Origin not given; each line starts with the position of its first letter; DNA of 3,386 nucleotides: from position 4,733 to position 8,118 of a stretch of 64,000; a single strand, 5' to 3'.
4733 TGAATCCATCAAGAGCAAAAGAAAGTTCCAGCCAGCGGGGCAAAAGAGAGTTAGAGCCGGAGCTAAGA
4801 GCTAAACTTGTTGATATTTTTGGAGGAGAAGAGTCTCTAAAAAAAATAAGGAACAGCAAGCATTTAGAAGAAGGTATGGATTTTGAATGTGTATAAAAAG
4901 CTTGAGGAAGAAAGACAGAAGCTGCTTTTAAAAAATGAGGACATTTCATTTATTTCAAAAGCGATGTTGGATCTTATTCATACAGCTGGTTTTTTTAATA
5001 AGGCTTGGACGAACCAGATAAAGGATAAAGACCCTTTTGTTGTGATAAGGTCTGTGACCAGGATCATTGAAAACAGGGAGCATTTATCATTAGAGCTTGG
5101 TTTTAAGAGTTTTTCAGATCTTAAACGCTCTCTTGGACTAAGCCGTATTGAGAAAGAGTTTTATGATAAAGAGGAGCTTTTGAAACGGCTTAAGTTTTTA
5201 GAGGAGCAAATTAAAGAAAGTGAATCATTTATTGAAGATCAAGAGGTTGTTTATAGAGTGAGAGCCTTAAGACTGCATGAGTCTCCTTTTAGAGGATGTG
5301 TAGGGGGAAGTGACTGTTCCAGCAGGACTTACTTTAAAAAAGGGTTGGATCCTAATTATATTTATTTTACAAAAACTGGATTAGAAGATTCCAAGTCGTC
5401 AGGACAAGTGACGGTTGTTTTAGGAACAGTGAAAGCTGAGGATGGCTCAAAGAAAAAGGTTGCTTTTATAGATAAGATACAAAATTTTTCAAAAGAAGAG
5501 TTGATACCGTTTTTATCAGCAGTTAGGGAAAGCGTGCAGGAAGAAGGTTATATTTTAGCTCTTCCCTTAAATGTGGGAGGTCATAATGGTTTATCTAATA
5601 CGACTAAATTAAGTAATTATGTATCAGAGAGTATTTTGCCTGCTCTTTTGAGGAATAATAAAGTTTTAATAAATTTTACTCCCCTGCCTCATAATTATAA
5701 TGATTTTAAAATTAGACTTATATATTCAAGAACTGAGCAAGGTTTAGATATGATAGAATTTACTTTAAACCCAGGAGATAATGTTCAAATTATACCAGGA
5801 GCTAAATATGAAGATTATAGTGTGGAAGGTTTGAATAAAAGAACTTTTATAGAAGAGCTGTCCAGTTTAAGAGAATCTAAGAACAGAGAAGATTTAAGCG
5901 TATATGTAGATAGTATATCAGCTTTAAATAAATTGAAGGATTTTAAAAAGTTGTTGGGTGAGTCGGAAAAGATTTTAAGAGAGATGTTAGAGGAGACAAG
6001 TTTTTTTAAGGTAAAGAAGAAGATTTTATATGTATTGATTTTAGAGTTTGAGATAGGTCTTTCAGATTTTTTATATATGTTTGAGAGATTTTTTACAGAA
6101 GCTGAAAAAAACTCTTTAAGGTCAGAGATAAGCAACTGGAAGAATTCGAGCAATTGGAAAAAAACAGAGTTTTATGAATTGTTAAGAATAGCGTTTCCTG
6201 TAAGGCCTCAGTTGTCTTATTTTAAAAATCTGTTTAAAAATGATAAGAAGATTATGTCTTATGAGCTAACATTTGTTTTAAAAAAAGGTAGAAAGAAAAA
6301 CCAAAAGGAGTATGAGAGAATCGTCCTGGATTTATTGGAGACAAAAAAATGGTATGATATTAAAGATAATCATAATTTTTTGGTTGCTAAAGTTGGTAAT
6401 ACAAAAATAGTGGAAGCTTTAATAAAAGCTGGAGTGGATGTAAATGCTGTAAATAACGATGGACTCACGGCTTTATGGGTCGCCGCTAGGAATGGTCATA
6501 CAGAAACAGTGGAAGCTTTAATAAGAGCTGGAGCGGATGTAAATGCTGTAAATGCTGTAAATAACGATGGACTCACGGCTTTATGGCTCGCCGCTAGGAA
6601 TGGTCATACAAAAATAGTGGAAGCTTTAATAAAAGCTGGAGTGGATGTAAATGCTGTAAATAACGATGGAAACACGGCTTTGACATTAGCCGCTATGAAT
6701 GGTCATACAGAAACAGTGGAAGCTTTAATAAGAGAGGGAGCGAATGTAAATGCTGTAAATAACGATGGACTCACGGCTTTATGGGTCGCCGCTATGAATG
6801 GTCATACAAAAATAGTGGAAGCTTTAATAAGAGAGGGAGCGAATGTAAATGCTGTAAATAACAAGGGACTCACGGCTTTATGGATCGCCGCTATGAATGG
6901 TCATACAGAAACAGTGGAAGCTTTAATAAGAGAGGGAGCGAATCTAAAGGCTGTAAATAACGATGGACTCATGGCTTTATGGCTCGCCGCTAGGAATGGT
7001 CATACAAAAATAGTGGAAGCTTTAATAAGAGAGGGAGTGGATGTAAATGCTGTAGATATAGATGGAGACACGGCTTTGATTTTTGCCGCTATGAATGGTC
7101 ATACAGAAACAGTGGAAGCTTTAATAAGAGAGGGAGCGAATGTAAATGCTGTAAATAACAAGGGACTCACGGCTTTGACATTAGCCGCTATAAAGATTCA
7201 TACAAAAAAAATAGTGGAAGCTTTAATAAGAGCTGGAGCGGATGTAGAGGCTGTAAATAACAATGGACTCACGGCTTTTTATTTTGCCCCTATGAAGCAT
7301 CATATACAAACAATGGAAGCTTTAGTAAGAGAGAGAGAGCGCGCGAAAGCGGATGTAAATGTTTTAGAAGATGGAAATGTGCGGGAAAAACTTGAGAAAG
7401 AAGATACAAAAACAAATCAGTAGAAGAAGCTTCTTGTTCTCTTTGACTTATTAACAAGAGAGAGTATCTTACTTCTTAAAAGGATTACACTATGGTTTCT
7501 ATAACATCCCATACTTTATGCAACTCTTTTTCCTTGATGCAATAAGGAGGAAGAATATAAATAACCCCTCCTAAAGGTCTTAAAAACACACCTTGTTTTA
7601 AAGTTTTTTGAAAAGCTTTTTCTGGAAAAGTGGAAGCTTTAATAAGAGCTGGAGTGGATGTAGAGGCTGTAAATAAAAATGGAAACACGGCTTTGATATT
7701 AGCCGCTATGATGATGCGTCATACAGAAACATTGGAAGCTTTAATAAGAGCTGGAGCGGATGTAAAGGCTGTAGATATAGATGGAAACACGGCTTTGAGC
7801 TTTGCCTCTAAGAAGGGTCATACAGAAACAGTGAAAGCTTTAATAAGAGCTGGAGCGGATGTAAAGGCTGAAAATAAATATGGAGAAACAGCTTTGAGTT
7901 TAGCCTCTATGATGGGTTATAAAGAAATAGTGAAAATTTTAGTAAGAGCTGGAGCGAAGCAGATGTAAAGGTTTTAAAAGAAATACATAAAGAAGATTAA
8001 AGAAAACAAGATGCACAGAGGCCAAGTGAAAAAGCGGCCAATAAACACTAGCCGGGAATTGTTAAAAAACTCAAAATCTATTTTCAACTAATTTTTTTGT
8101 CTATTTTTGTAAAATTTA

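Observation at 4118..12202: Tandem array of secreted ankyrin-repeat gene cassettes sharing leader peptide, upstream DNA, trailer DNA and C-terminus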

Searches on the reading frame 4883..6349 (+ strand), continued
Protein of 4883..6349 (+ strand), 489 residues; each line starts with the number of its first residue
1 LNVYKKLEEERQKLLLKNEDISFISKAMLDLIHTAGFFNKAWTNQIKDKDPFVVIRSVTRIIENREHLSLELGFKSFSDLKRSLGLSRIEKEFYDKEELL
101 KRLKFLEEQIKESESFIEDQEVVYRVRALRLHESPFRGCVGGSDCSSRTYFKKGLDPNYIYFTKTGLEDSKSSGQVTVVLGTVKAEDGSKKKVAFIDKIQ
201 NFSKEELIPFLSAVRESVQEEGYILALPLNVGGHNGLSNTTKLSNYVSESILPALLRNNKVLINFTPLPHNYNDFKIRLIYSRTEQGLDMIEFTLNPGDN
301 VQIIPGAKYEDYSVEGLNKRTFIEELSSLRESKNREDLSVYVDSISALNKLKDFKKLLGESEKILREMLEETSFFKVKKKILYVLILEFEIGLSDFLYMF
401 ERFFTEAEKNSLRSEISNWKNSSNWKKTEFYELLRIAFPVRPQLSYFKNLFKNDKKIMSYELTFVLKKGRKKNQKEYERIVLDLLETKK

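Call 59: list_cluster_members(proteins=[P0003, P0004, P0005, P0006, P0007, P0010, P0013, P0014, P0093, P0053])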
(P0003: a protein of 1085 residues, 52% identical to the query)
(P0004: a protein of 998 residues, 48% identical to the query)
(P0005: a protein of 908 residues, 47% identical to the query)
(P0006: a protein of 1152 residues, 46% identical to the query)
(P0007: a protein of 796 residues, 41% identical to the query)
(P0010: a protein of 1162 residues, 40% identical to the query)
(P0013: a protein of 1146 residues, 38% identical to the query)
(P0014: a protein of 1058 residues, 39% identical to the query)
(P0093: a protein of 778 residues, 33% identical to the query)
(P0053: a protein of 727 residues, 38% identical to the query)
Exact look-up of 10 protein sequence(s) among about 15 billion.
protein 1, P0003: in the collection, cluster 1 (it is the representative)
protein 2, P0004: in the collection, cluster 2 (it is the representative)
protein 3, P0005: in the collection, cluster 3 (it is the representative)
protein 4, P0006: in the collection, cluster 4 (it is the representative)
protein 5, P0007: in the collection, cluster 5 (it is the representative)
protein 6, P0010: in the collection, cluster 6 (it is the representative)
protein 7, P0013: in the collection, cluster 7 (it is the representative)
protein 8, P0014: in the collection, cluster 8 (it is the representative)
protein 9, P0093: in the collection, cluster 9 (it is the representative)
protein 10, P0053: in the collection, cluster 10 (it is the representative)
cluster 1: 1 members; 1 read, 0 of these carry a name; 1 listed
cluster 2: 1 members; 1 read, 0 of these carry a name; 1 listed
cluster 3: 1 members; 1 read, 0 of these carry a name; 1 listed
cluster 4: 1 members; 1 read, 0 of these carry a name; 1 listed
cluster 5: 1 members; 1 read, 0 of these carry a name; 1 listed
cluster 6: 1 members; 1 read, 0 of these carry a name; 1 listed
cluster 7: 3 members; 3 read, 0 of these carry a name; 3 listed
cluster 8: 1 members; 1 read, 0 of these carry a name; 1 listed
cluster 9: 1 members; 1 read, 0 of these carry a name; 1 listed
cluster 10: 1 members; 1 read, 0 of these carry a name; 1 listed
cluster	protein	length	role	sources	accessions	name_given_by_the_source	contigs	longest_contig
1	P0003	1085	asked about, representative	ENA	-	-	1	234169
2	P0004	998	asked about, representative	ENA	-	-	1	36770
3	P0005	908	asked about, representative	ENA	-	-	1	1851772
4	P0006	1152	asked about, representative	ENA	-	-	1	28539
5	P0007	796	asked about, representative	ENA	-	-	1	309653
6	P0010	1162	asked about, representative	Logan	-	-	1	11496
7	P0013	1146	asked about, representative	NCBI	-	-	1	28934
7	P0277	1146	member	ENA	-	-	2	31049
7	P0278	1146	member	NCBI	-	-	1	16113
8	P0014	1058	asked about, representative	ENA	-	-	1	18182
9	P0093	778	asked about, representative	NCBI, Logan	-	-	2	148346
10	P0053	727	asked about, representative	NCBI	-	-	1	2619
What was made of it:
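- Tried and rejected: Cluster look-up of ten family members returned no names (call 59).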

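Call 64: find_related_loci(query=A1, collection=metagenome_contigs, flank=10000)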
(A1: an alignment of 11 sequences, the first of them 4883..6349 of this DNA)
Query A1 (489 aa) in metagenome_contigs; peptide patterns used: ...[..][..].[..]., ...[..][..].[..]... (x = any residue, [..] = any of these).
110 stretches matched a pattern; 12 encode a relative of the query (tblastn E <= 1e-3); 12 distinct loci.
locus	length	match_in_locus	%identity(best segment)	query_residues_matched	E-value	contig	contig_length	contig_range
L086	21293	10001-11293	36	2-438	3e-71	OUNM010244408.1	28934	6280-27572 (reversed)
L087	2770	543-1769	35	24-434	2e-65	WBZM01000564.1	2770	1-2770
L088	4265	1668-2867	38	17-419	5e-65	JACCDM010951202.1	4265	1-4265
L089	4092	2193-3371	37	24-419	2e-64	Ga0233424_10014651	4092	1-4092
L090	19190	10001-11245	35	17-434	2e-63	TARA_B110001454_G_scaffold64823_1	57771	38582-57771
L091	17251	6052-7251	33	24-427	6e-57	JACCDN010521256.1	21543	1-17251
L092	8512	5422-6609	33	3-402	2e-55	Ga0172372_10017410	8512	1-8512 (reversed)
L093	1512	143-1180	35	3-348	6e-57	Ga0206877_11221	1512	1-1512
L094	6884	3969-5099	31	3-386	1e-51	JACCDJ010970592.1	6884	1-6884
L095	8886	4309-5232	36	2-305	2e-50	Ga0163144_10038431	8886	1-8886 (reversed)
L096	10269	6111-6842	35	24-273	2e-42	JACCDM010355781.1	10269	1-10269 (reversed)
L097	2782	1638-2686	39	2-356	2e-53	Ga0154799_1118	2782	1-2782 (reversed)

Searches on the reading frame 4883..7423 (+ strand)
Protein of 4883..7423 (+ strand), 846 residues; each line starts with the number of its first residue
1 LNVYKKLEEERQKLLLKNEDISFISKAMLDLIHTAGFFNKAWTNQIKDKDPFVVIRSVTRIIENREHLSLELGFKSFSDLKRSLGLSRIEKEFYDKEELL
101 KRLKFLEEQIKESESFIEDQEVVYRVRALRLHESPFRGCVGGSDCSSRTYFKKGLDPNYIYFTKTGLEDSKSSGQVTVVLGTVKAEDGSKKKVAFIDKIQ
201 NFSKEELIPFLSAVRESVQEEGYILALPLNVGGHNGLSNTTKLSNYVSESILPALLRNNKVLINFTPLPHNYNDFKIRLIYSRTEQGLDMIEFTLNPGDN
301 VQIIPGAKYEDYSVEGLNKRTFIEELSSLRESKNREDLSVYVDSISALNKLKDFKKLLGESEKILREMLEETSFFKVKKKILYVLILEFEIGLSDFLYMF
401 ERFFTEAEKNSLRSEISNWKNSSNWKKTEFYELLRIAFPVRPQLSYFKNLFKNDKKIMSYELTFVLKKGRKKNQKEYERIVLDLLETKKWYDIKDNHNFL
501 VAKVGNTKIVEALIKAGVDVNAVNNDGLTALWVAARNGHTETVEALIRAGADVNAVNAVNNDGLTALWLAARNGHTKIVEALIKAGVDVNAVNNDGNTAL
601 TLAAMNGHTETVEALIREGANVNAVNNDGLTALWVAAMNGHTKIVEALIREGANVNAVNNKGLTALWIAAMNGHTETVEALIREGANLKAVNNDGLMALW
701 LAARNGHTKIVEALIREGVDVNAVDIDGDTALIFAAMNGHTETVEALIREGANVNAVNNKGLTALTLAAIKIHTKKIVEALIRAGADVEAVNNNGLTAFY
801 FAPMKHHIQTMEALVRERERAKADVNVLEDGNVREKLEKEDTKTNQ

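Call 4: search_protein_families(library=pfam, proteins=[window:4883-7423:+], max_evalue=0.01)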
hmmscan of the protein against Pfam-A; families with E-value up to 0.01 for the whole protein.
window:4883-7423:+ (846 aa): 11 families
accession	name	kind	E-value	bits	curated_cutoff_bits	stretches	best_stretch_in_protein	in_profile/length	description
PF12796.13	Ank_2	-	6.1e-120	392.5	27.3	8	666-757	1-89/90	Ankyrin repeats (3 copies)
PF00023.36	Ank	-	8.6e-75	242.8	21.1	8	595-627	1-33/33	Ankyrin repeat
PF13637.12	Ank_4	-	1.7e-61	203.2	22.7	8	567-616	1-50/50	Ankyrin repeats (many copies)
PF13606.12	Ank_3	-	8.3e-53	169.8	22.3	7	562-591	1-30/30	Ankyrin repeat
PF13857.12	Ank_5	-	3.5e-32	110.5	27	6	555-603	8-56/56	Ankyrin repeats (many copies)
PF23745.1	ANK_LRRK2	-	3.6e-11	43.5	27.5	0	635-722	37-121/130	LRRK2 ANK repeat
PF24521.3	Ank_KRIT1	-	2.3e-08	34.3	80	1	490-584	14-106/149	KRIT1 ankyrin-repeats domain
PF24951.3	LisH_PAC1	-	4.8e-05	23.5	27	0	606-618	18-30/36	PAC1 LisH domain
PF12904.13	Collagen_bind_2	-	0.00059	20.1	22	0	557-588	42-73/92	Putative collagen-binding domain of a collagenase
PF01688.23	Herpes_gI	-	0.0024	18.2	27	0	743-810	11-79/155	Alphaherpesvirus glycoprotein I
PF23894.2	LD_SV2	-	0.0045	17.8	29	0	106-171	17-81/92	SV2A/B/C luminal domain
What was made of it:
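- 4883..7423 (+): g1 piece C (846-aa ORF). It holds a helical region, a GNAT-like core (5225-5812), a second helical region, and about 10 ankyrin units (6350-7420). Pfam finds only Ank families (call 4).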

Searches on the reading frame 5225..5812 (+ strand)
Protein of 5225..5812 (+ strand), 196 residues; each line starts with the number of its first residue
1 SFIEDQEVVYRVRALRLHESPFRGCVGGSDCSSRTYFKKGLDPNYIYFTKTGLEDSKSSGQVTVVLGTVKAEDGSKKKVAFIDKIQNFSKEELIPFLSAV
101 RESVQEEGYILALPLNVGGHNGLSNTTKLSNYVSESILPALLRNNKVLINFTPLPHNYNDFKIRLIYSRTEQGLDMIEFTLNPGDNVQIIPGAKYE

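Call 75: predict_structure(alignment_id=A3)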
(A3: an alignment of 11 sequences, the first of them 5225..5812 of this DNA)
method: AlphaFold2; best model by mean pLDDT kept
length: 196 residues; sequences in the alignment: 11
mean_pLDDT: 80.4   pTM: 0.81
mean pLDDT of the five models: 80.4, 78.5, 77.5, 76.2, 74.9
residues with pLDDT >= 90: 80; 70-90: 68; 50-70: 32; < 50: 16
segments of 3 or more residues with pLDDT < 50: 1-4, 23-30
pLDDT, mean of each block of 10 residues (from residue 1): 59 77 45 52 84 80 93 92 91 94 94 87 84 95 91 77 63 91 88 62
secondary structure, 60 per line:
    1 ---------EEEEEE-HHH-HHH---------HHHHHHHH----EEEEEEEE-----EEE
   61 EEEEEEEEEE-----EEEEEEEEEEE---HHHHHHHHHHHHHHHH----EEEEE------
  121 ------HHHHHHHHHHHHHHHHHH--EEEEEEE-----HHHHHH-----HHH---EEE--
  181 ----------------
elements in order: E10-15 H33-40 E45-52 E58-70 E76-86 H90-105 E110-114 H127-144 E147-153 H159-164 E176-178
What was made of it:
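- On GNAT acyltransferase superfamily (core of g1, 5225-5812): The domain model has pLDDT 80.4 and pTM 0.81 (call 75).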

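Call 77: fold_search(model_id=the predicted structure, library=pdb)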
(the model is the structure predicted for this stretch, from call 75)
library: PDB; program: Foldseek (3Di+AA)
matches with E <= 10: 808; with E <= 0.001: 7
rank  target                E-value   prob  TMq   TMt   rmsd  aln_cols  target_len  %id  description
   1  5u08_D                1.7e-04  1.00  0.43  0.55   7.8       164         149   14  Crystal structure of an aminoglycoside acetyltransferase meta-AAC0020 from an uncultured soil metagenomic sample in co (released 2017-02-08)
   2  5f49_C                2.6e-04  1.00  0.41  0.52   8.1       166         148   15  Crystal structure of an aminoglycoside acetyltransferase meta-AAC0020 from an uncultured soil metagenomic sample in co (released 2015-12-16)
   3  5f46_B                7.4e-04  1.00  0.43  0.54   7.8       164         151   13  Crystal structure of an aminoglycoside acetyltransferase meta-AAC0020 from an uncultured soil metagenomic sample, apoe (released 2015-12-16)
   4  5f46_A                7.8e-04  1.00  0.43  0.53   7.7       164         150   14  Crystal structure of an aminoglycoside acetyltransferase meta-AAC0020 from an uncultured soil metagenomic sample, apoe (released 2015-12-16)
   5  5f47_B                8.3e-04  1.00  0.43  0.53   7.6       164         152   15  Crystal structure of an aminoglycoside acetyltransferase meta-AAC0020 from an uncultured soil metagenomic sample in co (released 2015-12-30)
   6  5u08_B                9.3e-04  1.00  0.43  0.54   7.7       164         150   15  Crystal structure of an aminoglycoside acetyltransferase meta-AAC0020 from an uncultured soil metagenomic sample in co (released 2017-02-08)
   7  5u08_A                9.9e-04  1.00  0.43  0.54   7.7       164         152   14  Crystal structure of an aminoglycoside acetyltransferase meta-AAC0020 from an uncultured soil metagenomic sample in co (released 2017-02-08)
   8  6edw_A                1.8e-03  1.00  0.37  0.12   6.9       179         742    7  Crystal structure of Mycobacterium tuberculosis ICL2 in the apo form (released 2019-08-14)
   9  4e8o_A                1.9e-03  1.00  0.40  0.50   6.0       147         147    9  Crystal structure of aminoglycoside antibiotic 6'-N-acetyltransferase AAC(6')-Ih from Acinetobacter baumannii (released 2012-04-04)
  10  9obo_A                1.9e-03  1.00  0.38  0.12   6.7       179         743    8  Crystal structure of Mycobacterium tuberculosis isocitrate lyase 2 fixed in the apo form with disulfide bonds (released 2026-03-18)
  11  9ils_A                2.1e-03  1.00  0.33  0.39   5.8       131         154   13  The GmvT toxin in complex with the C-terminal fragment of its antitoxin (released 2025-03-05)
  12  9evq_A                2.7e-03  1.00  0.35  0.32   8.6       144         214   10  Crystal structure of the kinetoplastid kinetochore protein KKT23 acetyltransferase domain from Trypanosoma brucei (released 2024-08-28)
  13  7ak8_B                2.9e-03  0.99  0.39  0.48   7.6       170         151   13  Structure of Salmonella TacT1 toxin bound to TacA1 antitoxin C-terminal peptide (released 2021-08-18)
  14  6edw_D                3.0e-03  1.00  0.37  0.12   6.9       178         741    7  Crystal structure of Mycobacterium tuberculosis ICL2 in the apo form (released 2019-08-14)
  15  7f37_A                4.1e-03  0.96  0.36  0.42   8.3       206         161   10  Crystal structure of AtaT2-AtaR2 complex (released 2021-12-22)
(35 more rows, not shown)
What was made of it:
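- On GNAT acyltransferase superfamily (core of g1, 5225-5812): All of the best Foldseek PDB hits are GNAT-fold proteins or domains, with a best E of 1.7e-4 and TM 0.43-0.55 (call 77).
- The parent gene encodes a putative exported enzyme (calls 75, 77).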

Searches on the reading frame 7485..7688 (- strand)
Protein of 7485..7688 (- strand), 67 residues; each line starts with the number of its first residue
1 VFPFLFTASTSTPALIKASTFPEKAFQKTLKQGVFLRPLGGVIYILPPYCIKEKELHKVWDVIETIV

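Call 4: search_protein_families(library=pfam, proteins=[window:7485-7688:-], max_evalue=0.01)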
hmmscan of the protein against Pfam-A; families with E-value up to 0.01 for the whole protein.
window:7485-7688:- (67 aa): 1 family
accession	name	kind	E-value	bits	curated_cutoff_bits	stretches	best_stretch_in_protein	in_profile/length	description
PF00202.27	Aminotran_3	-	2.5e-05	23.6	30.5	1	22-67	357-403/403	Aminotransferase class-III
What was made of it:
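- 7485..7625 (-): C-terminal remnant (about 46 aa) of a class-III aminotransferase (BioA-like) gene. It is cut off where the ankyrin fragment begins. Pfam Aminotran_3, profile positions 357-403 of 403, E 2.5e-5, below the gathering score (call 4).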

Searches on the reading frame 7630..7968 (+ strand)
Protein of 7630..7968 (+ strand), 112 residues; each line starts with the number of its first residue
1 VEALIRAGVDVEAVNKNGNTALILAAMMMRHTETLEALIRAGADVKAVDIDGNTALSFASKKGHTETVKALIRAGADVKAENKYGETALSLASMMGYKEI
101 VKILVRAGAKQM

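Call 4: search_protein_families(library=pfam, proteins=[window:7630-7968:+], max_evalue=0.01)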
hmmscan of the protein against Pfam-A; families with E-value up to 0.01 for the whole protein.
window:7630-7968:+ (112 aa): 5 families
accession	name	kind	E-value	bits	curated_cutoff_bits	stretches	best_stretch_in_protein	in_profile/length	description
PF00023.36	Ank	-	6.6e-26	89.4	21.1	3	51-83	1-33/33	Ankyrin repeat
PF12796.13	Ank_2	-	1.3e-23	83.7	27.3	2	31-110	9-85/90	Ankyrin repeats (3 copies)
PF13637.12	Ank_4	-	4e-23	81.4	22.7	3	24-72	2-50/50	Ankyrin repeats (many copies)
PF13857.12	Ank_5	-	3.5e-15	56.4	27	2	38-92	1-56/56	Ankyrin repeats (many copies)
PF13606.12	Ank_3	-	1.5e-13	49.8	22.3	1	51-79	1-29/30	Ankyrin repeat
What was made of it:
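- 7626..7968 (+): 5'-truncated ankyrin gene copy. It has part of one unit plus 3 units, ends ...RAGAKQM*, and has no leader. Pfam Ank E 6.6e-26 (call 4).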
